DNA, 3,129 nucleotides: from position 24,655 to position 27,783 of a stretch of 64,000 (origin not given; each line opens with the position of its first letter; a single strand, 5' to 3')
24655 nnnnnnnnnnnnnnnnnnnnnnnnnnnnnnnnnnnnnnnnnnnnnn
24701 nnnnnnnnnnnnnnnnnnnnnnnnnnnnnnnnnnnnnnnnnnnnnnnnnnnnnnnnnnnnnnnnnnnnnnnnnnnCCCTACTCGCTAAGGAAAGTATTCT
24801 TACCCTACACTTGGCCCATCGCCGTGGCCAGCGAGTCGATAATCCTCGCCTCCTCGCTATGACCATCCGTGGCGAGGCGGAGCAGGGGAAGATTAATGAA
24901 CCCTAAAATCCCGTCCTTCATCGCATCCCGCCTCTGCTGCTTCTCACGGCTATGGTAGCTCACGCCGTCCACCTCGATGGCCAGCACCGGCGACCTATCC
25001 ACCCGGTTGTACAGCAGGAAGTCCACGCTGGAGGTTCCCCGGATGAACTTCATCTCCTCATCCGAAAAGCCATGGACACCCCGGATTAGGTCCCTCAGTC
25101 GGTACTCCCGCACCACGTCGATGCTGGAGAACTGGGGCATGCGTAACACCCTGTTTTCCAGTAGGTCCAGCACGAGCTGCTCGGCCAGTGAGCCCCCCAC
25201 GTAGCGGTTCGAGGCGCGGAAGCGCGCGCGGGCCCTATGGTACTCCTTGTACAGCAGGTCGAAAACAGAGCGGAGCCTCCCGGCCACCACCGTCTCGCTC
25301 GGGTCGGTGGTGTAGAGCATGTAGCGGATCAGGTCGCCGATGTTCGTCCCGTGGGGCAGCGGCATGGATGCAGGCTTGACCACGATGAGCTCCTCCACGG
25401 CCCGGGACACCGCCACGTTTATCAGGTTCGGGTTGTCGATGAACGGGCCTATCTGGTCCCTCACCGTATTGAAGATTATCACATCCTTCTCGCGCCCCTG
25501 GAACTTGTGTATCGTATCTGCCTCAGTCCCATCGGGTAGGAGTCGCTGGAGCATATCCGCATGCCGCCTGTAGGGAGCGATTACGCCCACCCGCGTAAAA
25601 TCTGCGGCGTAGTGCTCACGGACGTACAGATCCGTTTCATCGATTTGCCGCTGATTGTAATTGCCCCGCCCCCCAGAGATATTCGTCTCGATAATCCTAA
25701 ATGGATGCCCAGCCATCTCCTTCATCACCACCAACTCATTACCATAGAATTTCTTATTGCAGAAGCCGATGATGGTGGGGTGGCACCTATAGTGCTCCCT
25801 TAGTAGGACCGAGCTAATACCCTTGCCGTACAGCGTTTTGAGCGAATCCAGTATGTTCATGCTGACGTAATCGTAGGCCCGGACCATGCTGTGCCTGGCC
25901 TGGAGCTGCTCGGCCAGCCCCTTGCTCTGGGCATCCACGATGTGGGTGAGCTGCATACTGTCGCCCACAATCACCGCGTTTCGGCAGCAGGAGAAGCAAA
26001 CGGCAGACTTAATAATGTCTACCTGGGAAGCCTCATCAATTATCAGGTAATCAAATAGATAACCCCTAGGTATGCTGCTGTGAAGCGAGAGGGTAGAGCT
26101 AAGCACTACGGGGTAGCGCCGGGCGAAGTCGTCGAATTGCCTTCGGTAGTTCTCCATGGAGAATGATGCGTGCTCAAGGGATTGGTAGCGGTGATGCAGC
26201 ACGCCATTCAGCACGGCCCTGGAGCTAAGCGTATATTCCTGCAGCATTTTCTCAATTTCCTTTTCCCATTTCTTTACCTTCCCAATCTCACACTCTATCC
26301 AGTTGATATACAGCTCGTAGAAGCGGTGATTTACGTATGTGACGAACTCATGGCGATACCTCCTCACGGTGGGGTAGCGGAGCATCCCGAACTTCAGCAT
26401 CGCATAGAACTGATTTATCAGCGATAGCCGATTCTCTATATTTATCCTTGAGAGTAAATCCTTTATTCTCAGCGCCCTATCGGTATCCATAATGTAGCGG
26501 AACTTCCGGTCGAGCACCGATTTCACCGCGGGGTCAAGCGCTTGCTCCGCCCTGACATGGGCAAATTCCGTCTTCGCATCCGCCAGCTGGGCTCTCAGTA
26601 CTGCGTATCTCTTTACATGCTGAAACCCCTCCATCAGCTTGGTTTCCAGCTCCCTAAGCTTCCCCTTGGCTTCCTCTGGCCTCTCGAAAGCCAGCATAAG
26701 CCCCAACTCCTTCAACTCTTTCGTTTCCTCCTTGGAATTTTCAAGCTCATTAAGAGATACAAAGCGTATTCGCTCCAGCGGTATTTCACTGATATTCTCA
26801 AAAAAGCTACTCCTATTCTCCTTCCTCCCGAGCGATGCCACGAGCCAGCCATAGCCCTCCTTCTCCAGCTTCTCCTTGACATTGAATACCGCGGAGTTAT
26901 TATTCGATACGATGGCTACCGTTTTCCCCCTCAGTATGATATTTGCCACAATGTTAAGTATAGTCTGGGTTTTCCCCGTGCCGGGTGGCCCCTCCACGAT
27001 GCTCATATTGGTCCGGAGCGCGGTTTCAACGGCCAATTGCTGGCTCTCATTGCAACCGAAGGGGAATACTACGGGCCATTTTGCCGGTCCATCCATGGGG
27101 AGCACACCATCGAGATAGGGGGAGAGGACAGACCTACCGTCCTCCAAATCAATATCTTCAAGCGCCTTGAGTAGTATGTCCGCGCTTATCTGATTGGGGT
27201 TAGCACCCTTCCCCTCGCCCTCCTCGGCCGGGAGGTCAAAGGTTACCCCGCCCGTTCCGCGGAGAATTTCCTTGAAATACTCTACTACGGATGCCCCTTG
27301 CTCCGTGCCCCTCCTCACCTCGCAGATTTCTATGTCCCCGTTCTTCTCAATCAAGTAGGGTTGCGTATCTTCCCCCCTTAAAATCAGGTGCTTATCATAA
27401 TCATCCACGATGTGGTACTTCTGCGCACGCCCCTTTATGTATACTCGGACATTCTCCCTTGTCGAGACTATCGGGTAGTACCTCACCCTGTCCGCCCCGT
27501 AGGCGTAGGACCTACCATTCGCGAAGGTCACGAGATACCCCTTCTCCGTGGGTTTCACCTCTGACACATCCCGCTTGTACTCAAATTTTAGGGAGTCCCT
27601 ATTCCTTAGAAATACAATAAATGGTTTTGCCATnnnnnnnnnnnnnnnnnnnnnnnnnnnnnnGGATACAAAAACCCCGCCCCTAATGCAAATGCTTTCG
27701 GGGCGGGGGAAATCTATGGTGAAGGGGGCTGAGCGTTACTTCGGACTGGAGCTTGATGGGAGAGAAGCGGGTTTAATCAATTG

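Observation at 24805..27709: Low-GC, self-contained helicase-nuclease gene: candidate single-protein defence system of an undescribed architecture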

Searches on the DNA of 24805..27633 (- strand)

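Call 65: search_dna_similar(query=L087:9899-12580:+, collection=ecoli_genomes, mode=near, max_rows=12, rows=spread)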
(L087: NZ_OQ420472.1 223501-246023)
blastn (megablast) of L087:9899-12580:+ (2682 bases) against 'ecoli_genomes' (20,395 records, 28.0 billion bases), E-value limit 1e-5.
Records with a match: 649; places in all: 660; records where one place covers at least 80% of the query: 643.
Genomes with a match: 648 of 5426; with a place that covers at least 80% of the query: 642. Places per genome that has any: lowest 1, median 1, highest 5. On chromosomes: 659 places; on plasmids: 1.
Best place of each record, by identity: >=99% 467; 95-99% 181; 90-95% 1.
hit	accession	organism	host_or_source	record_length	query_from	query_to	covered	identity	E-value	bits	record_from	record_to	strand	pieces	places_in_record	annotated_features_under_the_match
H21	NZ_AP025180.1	Escherichia coli strain JP538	Sus scrofa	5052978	1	2682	100%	100.0%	0e+0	4948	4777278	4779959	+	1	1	AAA domain-containing protein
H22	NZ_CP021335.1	Escherichia coli strain 95JB1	fecal sample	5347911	1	2682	100%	99.9%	0e+0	4937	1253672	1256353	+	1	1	AAA domain-containing protein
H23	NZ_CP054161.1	Escherichia coli strain STO_Bone2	Homo sapiens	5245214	1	2682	100%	99.9%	0e+0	4931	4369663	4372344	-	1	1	AAA domain-containing protein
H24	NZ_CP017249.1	Escherichia coli strain NADC 5570/86-24/6565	not applicable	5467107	1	2682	100%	99.9%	0e+0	4929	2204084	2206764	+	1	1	AAA domain-containing protein | hypothetical protein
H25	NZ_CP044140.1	Escherichia coli O157 strain AR-0430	missing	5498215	1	2682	100%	99.9%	0e+0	4929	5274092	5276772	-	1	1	AAA domain-containing protein | hypothetical protein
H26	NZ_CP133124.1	Escherichia coli O157:H7 strain PNUSAE146742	missing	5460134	1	2682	100%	99.9%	0e+0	4929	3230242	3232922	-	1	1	AAA domain-containing protein | hypothetical protein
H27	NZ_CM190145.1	Escherichia coli strain 21437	Homo sapiens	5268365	1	2682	100%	99.8%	0e+0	4926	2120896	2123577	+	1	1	AAA domain-containing protein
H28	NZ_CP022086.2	Escherichia coli O104:H4 strain FDAARGOS_348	Homo sapiens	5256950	1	2682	100%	99.4%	0e+0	4865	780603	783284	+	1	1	AAA domain-containing protein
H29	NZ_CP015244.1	Escherichia coli O91 str. RM7190 strain RM7190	pig feces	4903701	1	2682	100%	99.0%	0e+0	4798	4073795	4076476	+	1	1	AAA domain-containing protein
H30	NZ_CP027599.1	Escherichia coli strain 97-3250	Homo sapiens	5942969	1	2682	100%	98.2%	0e+0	4682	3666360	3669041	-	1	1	AAA domain-containing protein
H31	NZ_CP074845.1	Escherichia coli strain 7_12_30A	bovine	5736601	1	2682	100%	98.2%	0e+0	4682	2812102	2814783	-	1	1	AAA domain-containing protein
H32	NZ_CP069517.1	Escherichia coli strain FDAARGOS_1262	Homo sapiens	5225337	1686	2677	37%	98.6%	0e+0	1755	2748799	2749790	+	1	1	AAA domain-containing protein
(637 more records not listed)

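Call 80: get_annotated_region(hit=H29, flank=9000)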
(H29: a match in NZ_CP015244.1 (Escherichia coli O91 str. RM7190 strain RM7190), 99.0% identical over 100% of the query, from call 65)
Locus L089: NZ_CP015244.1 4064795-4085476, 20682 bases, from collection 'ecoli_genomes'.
description: Escherichia coli O91 str. RM7190 chromosome, complete genome
organism: Escherichia coli O91 str. RM7190 strain RM7190 (NCBI taxid 1055545)
replicon: chromosome; assembly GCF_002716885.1
host: -; source: pig feces; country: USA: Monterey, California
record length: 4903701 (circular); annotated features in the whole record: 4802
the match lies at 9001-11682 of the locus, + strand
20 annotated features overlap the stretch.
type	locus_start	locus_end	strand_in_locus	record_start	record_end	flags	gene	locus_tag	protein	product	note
CDS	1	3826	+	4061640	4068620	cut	-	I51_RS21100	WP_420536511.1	hemagglutinin repeat-containing protein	-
CDS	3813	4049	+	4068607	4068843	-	-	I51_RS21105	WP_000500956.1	hypothetical protein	-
CDS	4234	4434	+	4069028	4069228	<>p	-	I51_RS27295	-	hypothetical protein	incomplete; partial in the middle of a contig; missing N-terminus and C-terminus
CDS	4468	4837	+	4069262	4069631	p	-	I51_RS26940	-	type VI secretion system baseplate subunit TssE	frameshifted; internal stop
CDS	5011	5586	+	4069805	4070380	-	-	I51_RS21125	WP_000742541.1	Ail/Lom family outer membrane beta-barrel protein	-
CDS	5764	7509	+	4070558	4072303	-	-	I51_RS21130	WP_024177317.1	3'-5' exonuclease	-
CDS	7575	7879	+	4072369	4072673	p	-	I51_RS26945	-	hypothetical protein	frameshifted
CDS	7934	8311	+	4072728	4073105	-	-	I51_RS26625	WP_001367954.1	type VI secretion system ImpA family N-terminal domain-containing protein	-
CDS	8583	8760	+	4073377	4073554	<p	-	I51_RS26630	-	ShlB/FhaC/HecB family hemolysin secretion/activation protein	frameshifted; incomplete; partial in the middle of a contig; missing N-terminus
CDS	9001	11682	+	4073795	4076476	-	-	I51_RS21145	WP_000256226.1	AAA domain-containing protein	-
CDS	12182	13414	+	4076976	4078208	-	-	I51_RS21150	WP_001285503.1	phosphoadenosine phosphosulfate reductase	-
CDS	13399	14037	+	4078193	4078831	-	-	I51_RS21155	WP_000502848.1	IbrB-like domain-containing protein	-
CDS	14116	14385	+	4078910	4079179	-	-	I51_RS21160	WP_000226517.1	PerC family transcriptional regulator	-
CDS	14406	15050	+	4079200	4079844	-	-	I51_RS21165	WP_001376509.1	hypothetical protein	-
CDS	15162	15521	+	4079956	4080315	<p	-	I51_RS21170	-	IS66 family transposase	incomplete; partial in the middle of a contig; missing N-terminus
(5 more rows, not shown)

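Call 81: get_annotated_region(hit=H23, flank=9000)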
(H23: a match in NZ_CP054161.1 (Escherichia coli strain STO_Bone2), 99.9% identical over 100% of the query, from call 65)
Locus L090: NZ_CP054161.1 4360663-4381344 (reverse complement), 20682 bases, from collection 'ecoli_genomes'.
description: Escherichia coli strain STO_Bone2 chromosome, complete genome
organism: Escherichia coli strain STO_Bone2 (NCBI taxid 562)
replicon: chromosome; assembly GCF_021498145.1
host: Homo sapiens; source: bone infection of foot; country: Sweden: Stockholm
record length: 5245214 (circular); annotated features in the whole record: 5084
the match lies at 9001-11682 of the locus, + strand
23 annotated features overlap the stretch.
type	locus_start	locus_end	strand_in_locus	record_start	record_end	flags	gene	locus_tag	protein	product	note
CDS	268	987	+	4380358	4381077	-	-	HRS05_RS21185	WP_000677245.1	aspartate/glutamate racemase family protein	-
CDS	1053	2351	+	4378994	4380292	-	-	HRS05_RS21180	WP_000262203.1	anaerobic C4-dicarboxylate transporter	-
CDS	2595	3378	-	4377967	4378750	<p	-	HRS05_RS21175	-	IS3-like element IS600 family transposase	frameshifted; incomplete; partial in the middle of a contig; missing N-terminus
CDS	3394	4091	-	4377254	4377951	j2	-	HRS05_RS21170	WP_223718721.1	IS1-like element IS1F family transposase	programmed frameshift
CDS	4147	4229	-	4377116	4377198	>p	-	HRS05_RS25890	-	CPBP family intramembrane glutamate endopeptidase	frameshifted; incomplete; partial in the middle of a contig; missing C-terminus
CDS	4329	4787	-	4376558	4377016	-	-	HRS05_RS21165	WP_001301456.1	hypothetical protein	-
CDS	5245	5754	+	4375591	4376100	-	-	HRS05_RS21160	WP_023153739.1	hypothetical protein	-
CDS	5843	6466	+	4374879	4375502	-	-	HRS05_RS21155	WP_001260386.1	hypothetical protein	-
CDS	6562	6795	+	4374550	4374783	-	-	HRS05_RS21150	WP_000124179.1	hypothetical protein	-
CDS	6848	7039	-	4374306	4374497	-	-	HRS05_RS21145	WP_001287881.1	DUF4222 domain-containing protein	-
CDS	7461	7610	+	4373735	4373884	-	-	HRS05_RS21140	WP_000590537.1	hypothetical protein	-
CDS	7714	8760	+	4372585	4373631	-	-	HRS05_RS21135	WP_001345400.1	POTRA domain-containing protein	-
CDS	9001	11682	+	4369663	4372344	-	-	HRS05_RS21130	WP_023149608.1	AAA domain-containing protein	-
CDS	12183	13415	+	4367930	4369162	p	-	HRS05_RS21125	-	phosphoadenosine phosphosulfate reductase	internal stop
CDS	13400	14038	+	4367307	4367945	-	-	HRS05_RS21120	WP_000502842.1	IbrB-like domain-containing protein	-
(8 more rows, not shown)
